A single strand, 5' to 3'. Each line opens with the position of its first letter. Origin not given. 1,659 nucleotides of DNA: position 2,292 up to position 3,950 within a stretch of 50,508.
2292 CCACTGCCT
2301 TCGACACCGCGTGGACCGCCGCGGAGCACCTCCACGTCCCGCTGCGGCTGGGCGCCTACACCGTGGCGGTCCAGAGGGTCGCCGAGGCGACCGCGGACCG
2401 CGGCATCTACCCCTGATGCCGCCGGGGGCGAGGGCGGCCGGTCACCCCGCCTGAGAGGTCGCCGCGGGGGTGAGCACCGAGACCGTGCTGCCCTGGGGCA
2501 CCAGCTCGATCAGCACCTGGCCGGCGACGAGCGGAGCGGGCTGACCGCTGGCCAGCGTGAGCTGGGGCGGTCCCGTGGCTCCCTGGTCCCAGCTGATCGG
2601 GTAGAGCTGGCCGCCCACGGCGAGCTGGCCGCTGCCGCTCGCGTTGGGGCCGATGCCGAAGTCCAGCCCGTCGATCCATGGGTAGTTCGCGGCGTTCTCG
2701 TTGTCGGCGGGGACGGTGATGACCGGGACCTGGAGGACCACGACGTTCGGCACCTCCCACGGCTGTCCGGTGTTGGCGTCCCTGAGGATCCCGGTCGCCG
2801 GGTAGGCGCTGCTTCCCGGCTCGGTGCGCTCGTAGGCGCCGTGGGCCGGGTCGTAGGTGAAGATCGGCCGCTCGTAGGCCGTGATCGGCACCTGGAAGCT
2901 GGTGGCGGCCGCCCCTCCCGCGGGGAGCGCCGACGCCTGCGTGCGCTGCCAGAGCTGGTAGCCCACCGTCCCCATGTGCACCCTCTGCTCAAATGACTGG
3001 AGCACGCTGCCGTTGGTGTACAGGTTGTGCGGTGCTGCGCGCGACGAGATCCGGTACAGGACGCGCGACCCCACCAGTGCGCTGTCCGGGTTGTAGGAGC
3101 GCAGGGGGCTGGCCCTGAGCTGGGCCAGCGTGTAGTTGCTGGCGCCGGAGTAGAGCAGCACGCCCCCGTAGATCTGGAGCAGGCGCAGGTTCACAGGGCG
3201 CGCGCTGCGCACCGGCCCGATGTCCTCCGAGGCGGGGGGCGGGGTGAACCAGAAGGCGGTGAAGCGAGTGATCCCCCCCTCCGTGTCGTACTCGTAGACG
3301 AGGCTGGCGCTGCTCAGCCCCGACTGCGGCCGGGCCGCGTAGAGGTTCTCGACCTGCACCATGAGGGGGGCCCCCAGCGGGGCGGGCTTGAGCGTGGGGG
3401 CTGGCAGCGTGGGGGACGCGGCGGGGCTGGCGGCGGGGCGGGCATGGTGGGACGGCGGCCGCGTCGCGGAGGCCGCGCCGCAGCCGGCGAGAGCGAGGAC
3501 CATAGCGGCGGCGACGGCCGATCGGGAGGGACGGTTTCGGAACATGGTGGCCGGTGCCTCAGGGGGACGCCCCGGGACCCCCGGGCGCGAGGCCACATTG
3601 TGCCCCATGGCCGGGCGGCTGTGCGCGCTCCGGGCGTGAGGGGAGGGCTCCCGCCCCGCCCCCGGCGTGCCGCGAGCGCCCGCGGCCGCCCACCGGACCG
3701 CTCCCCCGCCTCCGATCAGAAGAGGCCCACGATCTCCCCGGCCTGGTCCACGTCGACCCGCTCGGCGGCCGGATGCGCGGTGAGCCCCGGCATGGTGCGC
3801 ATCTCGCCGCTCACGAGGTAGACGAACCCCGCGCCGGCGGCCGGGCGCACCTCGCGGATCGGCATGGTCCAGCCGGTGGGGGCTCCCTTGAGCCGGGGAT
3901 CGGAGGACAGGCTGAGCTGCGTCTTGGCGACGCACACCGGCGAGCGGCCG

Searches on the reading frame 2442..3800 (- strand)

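Call 15: search_protein_families(library=pfam, proteins=[window:2442-3800:-], max_evalue=0.001)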
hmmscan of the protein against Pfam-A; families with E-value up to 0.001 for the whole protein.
window:2442-3800:- (452 aa): 2 families
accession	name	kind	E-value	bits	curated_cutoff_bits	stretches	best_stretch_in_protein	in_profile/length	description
PF11258.13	DUF3048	-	2.2e-33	115.9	25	1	144-269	15-140/148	Protein of unknown function (DUF3048) N-terminal domain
PF17479.7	DUF3048_C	-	4e-10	40.5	25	1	305-430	4-113/114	Protein of unknown function (DUF3048) C-terminal domain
